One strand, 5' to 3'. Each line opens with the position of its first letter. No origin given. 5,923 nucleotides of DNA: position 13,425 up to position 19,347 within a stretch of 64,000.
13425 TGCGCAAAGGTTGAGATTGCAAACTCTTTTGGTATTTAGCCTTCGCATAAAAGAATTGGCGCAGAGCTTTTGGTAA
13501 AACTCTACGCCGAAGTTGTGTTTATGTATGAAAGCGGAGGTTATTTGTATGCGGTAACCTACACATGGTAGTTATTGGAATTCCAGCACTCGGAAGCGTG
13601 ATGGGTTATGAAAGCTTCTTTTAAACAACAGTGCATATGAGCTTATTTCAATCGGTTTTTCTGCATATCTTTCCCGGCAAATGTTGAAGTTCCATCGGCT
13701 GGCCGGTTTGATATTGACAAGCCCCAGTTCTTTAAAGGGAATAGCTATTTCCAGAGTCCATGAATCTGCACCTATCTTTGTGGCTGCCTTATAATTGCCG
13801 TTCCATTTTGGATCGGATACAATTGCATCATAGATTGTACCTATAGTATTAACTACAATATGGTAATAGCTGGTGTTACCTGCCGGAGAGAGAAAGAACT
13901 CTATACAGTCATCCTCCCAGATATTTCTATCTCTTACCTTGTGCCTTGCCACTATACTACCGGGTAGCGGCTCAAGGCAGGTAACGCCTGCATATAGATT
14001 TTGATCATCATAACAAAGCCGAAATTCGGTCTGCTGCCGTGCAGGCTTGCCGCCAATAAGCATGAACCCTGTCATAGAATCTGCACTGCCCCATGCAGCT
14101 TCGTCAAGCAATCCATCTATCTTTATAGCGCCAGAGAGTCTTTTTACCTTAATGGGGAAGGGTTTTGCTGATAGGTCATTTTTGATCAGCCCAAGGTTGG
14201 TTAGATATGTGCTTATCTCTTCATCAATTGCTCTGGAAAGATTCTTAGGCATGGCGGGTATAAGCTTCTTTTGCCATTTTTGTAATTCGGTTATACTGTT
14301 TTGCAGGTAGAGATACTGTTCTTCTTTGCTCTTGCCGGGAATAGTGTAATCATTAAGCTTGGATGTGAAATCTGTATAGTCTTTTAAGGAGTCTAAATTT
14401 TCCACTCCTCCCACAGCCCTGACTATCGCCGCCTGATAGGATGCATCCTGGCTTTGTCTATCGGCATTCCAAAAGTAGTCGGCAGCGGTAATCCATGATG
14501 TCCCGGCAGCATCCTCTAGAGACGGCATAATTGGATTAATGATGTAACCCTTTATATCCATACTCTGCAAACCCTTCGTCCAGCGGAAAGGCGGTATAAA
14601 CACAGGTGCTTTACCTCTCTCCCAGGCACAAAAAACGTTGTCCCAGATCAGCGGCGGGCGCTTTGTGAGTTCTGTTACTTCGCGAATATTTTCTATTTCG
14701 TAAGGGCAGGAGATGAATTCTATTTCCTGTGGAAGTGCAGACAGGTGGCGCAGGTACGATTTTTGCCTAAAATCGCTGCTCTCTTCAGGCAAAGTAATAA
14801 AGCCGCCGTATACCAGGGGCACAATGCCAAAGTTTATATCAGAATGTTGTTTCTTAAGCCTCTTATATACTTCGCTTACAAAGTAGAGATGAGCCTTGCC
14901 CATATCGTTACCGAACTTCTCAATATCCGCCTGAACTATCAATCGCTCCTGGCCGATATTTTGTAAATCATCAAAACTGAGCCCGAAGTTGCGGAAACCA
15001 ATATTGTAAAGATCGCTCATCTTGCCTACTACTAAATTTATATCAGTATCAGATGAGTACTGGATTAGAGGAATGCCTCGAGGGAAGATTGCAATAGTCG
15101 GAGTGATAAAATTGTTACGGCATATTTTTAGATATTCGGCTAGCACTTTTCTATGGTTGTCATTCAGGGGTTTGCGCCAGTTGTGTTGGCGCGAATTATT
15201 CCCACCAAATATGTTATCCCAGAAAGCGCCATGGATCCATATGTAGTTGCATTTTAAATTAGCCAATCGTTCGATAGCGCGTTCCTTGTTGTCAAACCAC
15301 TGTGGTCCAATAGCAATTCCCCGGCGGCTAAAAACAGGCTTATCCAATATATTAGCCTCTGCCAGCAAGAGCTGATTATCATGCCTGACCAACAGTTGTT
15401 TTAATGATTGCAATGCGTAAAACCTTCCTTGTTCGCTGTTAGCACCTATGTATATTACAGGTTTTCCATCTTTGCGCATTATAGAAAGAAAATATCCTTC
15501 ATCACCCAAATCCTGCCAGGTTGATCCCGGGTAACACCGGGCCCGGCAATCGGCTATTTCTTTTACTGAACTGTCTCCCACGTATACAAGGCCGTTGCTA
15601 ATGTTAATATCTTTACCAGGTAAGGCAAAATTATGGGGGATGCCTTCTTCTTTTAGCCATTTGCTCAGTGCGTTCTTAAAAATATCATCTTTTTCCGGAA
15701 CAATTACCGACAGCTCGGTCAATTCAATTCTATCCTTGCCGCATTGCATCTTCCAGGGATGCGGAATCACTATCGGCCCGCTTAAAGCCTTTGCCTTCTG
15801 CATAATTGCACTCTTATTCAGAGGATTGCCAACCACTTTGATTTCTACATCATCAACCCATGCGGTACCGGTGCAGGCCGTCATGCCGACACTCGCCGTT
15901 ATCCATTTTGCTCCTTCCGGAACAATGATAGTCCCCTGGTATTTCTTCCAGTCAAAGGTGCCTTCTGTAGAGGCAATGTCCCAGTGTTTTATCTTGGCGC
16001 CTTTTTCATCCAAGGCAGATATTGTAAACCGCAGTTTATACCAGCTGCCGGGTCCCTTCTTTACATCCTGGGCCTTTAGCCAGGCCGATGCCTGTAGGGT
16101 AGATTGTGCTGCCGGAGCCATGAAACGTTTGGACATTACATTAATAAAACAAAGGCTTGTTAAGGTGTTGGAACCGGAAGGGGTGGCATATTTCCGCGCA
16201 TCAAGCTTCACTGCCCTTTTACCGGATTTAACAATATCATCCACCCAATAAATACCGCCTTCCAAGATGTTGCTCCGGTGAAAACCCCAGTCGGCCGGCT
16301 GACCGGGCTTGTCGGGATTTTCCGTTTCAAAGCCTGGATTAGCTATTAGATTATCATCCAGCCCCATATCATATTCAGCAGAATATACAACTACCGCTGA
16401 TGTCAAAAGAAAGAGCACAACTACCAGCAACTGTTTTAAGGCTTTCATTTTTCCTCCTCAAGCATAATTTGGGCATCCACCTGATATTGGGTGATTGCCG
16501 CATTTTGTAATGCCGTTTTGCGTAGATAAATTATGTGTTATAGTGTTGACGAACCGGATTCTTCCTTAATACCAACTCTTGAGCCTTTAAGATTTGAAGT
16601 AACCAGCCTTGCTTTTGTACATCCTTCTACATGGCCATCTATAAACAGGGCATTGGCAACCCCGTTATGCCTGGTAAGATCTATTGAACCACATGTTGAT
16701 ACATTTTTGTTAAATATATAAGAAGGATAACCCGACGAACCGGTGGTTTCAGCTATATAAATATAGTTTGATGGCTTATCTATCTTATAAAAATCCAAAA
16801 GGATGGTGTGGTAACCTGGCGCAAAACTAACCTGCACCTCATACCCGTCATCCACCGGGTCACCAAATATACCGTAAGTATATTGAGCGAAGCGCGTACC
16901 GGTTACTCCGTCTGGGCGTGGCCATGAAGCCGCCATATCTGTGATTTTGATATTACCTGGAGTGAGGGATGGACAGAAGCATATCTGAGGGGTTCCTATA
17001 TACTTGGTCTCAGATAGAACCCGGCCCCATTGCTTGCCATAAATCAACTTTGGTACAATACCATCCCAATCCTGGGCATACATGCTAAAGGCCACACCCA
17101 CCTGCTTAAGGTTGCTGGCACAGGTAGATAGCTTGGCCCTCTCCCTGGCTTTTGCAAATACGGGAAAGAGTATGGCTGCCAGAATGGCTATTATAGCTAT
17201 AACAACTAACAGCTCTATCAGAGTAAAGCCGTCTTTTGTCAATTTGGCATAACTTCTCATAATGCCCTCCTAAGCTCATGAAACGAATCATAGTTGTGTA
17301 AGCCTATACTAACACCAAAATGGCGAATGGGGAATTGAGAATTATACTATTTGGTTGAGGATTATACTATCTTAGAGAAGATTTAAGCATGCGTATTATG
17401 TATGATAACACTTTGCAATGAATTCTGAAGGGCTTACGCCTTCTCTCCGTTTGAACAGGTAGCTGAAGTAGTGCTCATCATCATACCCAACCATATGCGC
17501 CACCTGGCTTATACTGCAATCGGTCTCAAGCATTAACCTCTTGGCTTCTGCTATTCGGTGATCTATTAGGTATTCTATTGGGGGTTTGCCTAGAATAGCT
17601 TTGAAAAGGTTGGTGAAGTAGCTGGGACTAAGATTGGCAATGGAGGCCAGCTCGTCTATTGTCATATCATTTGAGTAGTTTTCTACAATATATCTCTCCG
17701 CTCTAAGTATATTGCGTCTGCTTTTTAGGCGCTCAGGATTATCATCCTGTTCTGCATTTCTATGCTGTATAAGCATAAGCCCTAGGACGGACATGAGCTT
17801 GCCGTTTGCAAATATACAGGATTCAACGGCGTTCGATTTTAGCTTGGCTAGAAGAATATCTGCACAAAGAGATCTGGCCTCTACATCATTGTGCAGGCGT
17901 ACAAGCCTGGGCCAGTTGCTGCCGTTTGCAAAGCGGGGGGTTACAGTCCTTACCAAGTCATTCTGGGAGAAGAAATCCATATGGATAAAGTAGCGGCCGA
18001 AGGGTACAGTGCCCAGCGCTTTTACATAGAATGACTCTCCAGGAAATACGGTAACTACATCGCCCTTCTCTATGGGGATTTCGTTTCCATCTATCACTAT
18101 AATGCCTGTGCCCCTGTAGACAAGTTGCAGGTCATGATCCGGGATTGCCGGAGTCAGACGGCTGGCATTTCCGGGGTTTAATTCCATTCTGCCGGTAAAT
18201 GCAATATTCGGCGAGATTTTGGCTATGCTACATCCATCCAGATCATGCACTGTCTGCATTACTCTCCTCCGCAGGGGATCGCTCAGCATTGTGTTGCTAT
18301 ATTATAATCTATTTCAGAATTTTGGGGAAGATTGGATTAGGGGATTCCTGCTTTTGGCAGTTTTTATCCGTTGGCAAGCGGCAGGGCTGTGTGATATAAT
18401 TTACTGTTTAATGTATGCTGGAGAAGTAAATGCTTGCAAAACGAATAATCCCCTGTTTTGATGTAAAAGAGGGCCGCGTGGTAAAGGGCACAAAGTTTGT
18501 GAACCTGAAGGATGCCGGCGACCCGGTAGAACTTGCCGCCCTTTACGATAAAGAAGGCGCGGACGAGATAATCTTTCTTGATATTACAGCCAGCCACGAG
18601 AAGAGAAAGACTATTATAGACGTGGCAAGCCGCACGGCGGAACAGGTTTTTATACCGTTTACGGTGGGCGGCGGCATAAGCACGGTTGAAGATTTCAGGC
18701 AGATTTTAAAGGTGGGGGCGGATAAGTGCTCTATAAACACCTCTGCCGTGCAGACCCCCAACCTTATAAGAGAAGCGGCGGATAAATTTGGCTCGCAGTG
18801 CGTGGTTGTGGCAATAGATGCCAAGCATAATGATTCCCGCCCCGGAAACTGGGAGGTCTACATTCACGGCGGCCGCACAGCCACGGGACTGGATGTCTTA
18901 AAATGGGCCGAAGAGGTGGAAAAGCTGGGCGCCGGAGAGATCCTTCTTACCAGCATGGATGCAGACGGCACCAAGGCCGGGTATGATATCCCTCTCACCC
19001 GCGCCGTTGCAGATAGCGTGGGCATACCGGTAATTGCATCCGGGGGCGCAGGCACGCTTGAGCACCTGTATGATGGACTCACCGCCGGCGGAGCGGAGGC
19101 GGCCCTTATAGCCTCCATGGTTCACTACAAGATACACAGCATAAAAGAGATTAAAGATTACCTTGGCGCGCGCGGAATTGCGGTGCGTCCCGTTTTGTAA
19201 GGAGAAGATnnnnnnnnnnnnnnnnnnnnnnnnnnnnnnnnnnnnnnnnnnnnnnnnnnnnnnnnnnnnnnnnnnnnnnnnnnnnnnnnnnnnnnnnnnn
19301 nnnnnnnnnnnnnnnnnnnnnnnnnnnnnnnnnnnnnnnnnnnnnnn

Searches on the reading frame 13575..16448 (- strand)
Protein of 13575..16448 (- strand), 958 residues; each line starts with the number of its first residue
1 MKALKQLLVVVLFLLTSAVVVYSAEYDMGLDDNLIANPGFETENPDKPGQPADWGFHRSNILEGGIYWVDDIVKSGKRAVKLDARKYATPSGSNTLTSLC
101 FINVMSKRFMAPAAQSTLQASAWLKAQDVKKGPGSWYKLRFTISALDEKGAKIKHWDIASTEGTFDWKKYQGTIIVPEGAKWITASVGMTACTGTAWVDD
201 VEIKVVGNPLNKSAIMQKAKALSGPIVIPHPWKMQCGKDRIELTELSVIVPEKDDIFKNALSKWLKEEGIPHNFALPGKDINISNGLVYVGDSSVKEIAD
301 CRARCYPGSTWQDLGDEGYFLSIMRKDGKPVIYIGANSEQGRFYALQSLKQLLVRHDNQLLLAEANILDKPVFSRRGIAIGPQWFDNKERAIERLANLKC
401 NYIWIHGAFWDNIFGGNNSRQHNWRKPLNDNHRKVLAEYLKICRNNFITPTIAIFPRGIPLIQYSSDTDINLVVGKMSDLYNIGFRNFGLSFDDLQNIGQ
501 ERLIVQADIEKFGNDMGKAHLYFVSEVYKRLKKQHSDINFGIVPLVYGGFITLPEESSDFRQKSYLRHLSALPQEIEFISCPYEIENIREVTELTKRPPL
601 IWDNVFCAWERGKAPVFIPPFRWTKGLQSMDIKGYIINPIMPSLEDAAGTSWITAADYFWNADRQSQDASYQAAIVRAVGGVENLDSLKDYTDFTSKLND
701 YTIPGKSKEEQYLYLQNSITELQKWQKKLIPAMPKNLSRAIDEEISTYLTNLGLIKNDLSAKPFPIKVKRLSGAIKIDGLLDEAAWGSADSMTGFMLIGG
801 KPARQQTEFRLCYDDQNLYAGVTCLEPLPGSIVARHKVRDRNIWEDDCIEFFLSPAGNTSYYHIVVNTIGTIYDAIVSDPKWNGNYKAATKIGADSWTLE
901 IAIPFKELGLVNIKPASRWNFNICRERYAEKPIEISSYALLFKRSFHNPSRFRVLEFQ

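Call 90: search_protein_families(library=pfam, proteins=[window:13575-16448:-], max_evalue=0.0001)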
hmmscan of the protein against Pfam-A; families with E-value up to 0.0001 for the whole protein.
window:13575-16448:- (958 aa): 4 families
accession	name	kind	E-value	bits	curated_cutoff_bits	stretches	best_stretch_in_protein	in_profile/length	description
PF07555.19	NAGidase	-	2e-23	83.6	25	1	420-682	42-284/295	beta-N-acetylglucosaminidase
PF02838.20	Glyco_hydro_20b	-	2.1e-10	41.9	26.1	1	225-369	2-123/124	Glycosyl hydrolase family 20, domain 2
PF16011.10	CBM9_2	-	2.1e-10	41.1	25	1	806-874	30-95/199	Carbohydrate-binding family 9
PF06452.16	CBM9_1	-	1.3e-06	28.9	23.4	1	777-952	1-177/185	Carbohydrate family 9 binding domain-like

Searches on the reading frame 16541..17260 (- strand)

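Call 90: search_protein_families(library=pfam, proteins=[window:16541-17260:-], max_evalue=0.0001)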
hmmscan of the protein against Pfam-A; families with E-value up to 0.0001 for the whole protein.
window:16541-17260:- (240 aa): 2 families
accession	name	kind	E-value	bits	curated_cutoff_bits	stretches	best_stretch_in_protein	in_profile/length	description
PF07963.17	N_methyl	-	2.7e-08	33.5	21.2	1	11-32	6-27/27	Prokaryotic N-terminal methylation motif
PF07596.16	SBP_bac_10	-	5.1e-05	23.9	23.3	0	37-66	2-31/268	Protein of unknown function (DUF1559)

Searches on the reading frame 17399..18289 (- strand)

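Call 90: search_protein_families(library=pfam, proteins=[window:17399-18289:-], max_evalue=0.0001)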
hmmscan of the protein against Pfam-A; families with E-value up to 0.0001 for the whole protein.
window:17399-18289:- (297 aa): 2 families
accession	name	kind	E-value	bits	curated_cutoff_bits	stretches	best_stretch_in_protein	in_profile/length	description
PF12833.13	HTH_18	-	7.3e-23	81.1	33.6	1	214-291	1-78/80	Helix-turn-helix domain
PF00165.29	HTH_AraC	-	3.9e-21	75.1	26.6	2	256-291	7-41/42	Bacterial regulatory helix-turn-helix proteins, AraC family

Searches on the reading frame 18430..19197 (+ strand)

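Call 90: search_protein_families(library=pfam, proteins=[window:18430-19197:+], max_evalue=0.0001)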
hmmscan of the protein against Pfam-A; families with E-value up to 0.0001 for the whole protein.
window:18430-19197:+ (256 aa): 1 family
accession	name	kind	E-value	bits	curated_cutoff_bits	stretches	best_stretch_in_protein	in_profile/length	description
PF00977.27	His_biosynth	-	1.4e-84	283.5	23.6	1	5-234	1-225/228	Histidine biosynthesis protein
